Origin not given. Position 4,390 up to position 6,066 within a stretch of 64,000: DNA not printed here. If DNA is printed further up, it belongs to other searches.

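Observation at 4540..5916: TrmB-family transcription factor fused in-frame to MobA inside a molybdenum-cofactor gene cluster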

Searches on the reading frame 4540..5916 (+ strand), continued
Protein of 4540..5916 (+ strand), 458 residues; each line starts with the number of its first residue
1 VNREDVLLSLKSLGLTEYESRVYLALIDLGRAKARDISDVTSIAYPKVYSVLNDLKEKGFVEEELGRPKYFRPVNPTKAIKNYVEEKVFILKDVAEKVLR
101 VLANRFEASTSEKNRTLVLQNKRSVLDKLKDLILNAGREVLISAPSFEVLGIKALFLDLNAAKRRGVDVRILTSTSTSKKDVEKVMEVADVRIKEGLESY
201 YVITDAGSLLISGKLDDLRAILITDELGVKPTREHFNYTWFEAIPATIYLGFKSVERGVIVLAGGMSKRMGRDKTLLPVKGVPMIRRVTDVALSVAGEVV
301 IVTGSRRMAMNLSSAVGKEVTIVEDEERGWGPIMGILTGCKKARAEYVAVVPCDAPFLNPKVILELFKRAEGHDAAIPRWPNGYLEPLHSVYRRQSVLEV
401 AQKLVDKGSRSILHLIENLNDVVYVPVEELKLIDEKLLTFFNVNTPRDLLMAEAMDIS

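Call 17: search_protein_representatives(alignment_id=A1)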
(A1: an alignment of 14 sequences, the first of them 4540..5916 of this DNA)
Query: 14 sequences, 458 profile positions. Proteins with E-value up to 0.001 (for the whole library): 29144; up to 1e-10: 8548; up to 1e-30: 195. The best 150 are listed.
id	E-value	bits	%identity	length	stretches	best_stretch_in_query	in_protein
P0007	2.3e-253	857.2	-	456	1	1-457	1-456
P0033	3.7e-103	362.0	-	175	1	284-457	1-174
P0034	1.1e-56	208.8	-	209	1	257-454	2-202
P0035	2.0e-55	204.6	-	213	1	255-452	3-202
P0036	5.2e-54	200.0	-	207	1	256-452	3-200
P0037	2.4e-53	197.8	-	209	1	255-451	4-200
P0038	1.7e-52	195.0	-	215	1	256-453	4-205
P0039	1.5e-50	188.5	-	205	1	257-449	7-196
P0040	5.2e-50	186.8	-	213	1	257-456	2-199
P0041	1.1e-49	185.7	-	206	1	259-453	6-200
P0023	2.1e-49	184.8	-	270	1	251-455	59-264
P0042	4.4e-49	183.7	-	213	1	254-455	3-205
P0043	5.8e-49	183.3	-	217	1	255-455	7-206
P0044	1.0e-48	182.5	-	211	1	257-449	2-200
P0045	1.7e-48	181.8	-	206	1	256-449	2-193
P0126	1.5e-37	145.7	-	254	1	4-243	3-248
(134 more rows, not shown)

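Call 19: search_solved_structures(query=A1, max_evalue=0.001, show_alignments=4)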
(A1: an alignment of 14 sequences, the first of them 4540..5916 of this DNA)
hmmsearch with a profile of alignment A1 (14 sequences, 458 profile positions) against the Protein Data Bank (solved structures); distinct sequences matched with E-value up to 0.001: 18.
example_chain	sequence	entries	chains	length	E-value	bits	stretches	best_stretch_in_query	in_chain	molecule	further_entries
3ngw_A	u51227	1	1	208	4.3e-23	84.8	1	259-455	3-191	Molybdopterin-guanine dinucleotide biosynthesis protein A (MobA)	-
5bpd_A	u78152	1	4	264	1e-16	63.8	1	3-189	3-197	TrmBL2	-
2e8b_A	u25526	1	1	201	1.5e-16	63.3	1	259-456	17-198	Probable molybdopterin-guanine dinucleotide biosynthesis protein A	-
5bqt_A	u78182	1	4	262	1.5e-16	63.2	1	7-189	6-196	Putative HTH-type transcriptional regulator TrmBL2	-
5box_A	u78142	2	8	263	1.6e-16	63.2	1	7-189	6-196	Putative HTH-type transcriptional regulator TrmBL2 | TrmBL2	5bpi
3qph_A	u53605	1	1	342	4.2e-14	55.2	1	6-169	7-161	TrmB, a global transcription regulator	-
1fr9_A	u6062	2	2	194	1.3e-11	47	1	260-367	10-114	MOLYBDOPTERIN-GUANINE DINUCLEOTIDE BIOSYNTHESIS PROTEIN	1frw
1e5k_A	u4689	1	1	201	1.4e-11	46.9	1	260-367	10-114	MOLYBDOPTERIN-GUANINE DINUCLEOTIDE BIOSYNTHESIS PROTEIN A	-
1h4d_A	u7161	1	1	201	2.2e-11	46.2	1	260-367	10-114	MOLYBDOPTERIN-GUANINE DINUCLEOTIDE BIOSYNTHESIS PROTEIN A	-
1hjj_A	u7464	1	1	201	2.4e-11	46.1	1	260-367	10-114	MOLYBDOPTERIN-GUANINE DINUCLEOTIDE BIOSYNTHESIS PROTEIN A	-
1hjl_A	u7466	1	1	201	2.4e-11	46.1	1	260-367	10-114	MOLYBDOPTERIN-GUANINE DINUCLEOTIDE BIOSYNTHESIS PROTEIN A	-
1h4e_A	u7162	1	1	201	7.9e-11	44.4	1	260-367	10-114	MOLYBDOPTERIN-GUANINE DINUCLEOTIDE BIOSYNTHESIS PROTEIN A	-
1h4c_A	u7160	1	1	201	1.6e-10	43.4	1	260-367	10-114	MOLYBDOPTERIN-GUANINE DINUCLEOTIDE BIOSYNTHESIS PROTEIN A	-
2we9_A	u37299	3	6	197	7.5e-06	28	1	260-387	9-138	MOBA-RELATED PROTEIN | MOCA-RELATED PROTEIN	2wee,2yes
3k8d_A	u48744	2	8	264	0.00013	23.9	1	259-365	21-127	3-deoxy-manno-octulosonate cytidylyltransferase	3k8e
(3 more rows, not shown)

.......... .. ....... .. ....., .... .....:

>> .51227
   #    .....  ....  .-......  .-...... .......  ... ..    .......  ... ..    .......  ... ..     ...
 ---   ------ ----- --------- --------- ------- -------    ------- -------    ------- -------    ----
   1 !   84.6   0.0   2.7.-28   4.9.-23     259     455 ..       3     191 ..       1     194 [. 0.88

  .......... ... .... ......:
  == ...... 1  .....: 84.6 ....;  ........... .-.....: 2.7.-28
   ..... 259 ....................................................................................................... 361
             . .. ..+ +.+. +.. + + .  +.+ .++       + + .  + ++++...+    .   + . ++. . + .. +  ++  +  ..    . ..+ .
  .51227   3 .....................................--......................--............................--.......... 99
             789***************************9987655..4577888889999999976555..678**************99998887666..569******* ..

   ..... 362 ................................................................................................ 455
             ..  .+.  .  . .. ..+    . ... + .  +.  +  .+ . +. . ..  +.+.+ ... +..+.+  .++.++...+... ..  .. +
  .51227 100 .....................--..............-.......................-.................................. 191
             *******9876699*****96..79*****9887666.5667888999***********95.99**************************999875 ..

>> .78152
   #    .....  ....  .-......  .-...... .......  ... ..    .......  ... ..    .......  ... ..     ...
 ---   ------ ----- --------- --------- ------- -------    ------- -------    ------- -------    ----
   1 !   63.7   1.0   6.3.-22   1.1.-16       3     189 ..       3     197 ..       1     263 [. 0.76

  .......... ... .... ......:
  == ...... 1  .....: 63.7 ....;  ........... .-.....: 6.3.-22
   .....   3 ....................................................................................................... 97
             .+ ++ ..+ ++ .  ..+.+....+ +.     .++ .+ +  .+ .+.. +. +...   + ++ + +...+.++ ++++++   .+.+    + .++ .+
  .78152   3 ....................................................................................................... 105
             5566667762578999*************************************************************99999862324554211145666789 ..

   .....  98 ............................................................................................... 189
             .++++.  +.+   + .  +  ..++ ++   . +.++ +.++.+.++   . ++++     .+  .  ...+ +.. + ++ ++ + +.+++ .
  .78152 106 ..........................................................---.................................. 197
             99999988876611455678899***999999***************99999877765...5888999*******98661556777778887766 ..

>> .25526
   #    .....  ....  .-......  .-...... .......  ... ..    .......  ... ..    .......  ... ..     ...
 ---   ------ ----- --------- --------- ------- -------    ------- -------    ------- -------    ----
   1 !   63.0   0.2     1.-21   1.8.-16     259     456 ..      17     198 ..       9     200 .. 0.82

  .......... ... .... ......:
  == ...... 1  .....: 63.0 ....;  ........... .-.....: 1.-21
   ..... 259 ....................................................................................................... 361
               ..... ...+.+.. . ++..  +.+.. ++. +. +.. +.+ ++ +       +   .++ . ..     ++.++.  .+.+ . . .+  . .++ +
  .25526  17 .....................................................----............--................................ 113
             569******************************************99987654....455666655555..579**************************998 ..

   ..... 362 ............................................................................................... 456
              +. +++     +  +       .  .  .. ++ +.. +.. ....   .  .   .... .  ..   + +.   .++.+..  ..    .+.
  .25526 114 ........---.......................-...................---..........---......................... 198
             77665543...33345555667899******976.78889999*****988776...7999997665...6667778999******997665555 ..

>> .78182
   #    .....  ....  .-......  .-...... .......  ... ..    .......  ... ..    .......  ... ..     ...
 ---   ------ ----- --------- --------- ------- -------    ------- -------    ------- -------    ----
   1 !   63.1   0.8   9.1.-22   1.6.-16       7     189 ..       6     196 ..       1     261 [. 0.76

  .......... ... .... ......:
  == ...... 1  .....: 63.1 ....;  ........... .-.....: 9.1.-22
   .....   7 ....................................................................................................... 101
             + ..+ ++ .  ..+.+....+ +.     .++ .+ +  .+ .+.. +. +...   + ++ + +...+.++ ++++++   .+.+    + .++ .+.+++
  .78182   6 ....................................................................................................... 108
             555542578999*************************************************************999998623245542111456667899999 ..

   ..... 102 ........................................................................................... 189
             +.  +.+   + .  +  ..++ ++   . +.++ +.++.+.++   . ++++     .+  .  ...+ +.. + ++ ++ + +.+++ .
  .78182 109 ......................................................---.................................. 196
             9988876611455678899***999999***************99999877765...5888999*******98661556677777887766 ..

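Call 24: find_encoding_contigs(protein=P0013, flank=10000, max_places=1)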
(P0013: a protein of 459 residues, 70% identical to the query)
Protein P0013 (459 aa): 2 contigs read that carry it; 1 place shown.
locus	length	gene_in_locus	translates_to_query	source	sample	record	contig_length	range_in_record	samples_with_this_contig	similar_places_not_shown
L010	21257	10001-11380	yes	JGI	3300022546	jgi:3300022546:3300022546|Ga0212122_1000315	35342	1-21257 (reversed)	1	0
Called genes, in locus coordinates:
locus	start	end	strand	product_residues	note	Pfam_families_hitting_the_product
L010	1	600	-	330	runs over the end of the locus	PF01297:ZnuA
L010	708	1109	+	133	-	PF08753:NikR_C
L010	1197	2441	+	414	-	PF20720:nSTAND3 (faint), PF01695:IstB_IS21 (weak), PF13401:AAA_22 (faint), PF00004:AAA, PF07724:AAA_2, PF07728:AAA_5 (weak)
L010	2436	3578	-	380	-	PF04055:Radical_SAM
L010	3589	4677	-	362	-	PF04055:Radical_SAM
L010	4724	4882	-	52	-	-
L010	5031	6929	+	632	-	PF01507:PAPS_reduct, PF13237:Fer4_10 (weak)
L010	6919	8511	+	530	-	-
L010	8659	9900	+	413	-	PF03453:MoeA_N, PF00994:MoCF_biosynth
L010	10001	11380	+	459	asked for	PF01978:TrmB, PF11495:TrmB_EBD_N, PF13091:PLDc_2 (weak), PF02348:CTP_transf_3, PF12804:NTP_transf_3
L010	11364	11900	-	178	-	PF03205:MobB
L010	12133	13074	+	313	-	PF13353:Fer4_12 (weak), PF04055:Radical_SAM, PF06463:Mob_synth_C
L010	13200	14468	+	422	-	PF03453:MoeA_N, PF00994:MoCF_biosynth, PF03454:MoeA_C (weak)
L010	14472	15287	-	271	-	PF01975:SurE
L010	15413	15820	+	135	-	-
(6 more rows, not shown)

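Call 25: find_encoding_contigs(protein=P0006, flank=10000, max_places=1)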
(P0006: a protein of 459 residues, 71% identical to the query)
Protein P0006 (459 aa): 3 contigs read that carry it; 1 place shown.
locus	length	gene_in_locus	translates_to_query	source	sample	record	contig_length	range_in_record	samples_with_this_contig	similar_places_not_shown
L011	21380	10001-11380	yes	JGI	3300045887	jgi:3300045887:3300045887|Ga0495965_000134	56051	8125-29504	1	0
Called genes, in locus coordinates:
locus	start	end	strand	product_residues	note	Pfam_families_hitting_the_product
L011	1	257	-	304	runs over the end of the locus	PF01297:ZnuA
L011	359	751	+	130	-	PF01402:RHH_1 (weak), PF08753:NikR_C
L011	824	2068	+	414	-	PF01695:IstB_IS21 (weak), PF13401:AAA_22 (faint), PF20720:nSTAND3 (faint), PF00004:AAA, PF07724:AAA_2 (weak), PF07728:AAA_5 (faint)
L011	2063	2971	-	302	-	PF04055:Radical_SAM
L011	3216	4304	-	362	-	PF04055:Radical_SAM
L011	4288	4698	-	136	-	-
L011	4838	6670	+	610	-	PF01507:PAPS_reduct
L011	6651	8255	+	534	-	-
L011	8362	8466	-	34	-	-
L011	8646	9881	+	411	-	PF03453:MoeA_N, PF00994:MoCF_biosynth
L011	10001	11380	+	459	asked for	PF01978:TrmB, PF11495:TrmB_EBD_N (faint), PF02348:CTP_transf_3, PF12804:NTP_transf_3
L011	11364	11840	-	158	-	PF03205:MobB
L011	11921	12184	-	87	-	-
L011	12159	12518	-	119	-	-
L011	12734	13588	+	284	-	PF04055:Radical_SAM, PF06463:Mob_synth_C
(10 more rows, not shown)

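Call 26: find_encoding_contigs(protein=P0016, flank=10000, max_places=1)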
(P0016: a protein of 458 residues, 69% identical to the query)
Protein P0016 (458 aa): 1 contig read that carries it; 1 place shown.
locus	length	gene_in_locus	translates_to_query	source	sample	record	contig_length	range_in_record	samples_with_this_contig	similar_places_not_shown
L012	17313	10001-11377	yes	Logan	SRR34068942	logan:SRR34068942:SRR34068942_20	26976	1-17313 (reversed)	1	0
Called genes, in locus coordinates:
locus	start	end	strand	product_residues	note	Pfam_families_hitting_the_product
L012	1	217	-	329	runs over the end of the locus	PF01297:ZnuA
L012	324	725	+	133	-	PF01402:RHH_1 (weak), PF08753:NikR_C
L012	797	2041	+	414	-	PF20720:nSTAND3 (faint), PF01695:IstB_IS21 (weak), PF13401:AAA_22 (faint), PF00004:AAA, PF07724:AAA_2 (weak), PF07728:AAA_5 (weak)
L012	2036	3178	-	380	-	PF04055:Radical_SAM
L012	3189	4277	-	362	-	PF04055:Radical_SAM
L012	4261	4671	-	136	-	-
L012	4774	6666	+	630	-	PF01507:PAPS_reduct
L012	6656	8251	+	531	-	-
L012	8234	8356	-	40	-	PF01910:Thiamine_BP (weak)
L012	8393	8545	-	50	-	PF01910:Thiamine_BP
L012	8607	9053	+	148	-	PF03453:MoeA_N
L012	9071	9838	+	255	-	PF00994:MoCF_biosynth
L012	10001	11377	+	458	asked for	PF01978:TrmB, PF11495:TrmB_EBD_N (weak), PF02348:CTP_transf_3, PF12804:NTP_transf_3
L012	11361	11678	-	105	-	-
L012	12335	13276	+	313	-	PF04055:Radical_SAM, PF06463:Mob_synth_C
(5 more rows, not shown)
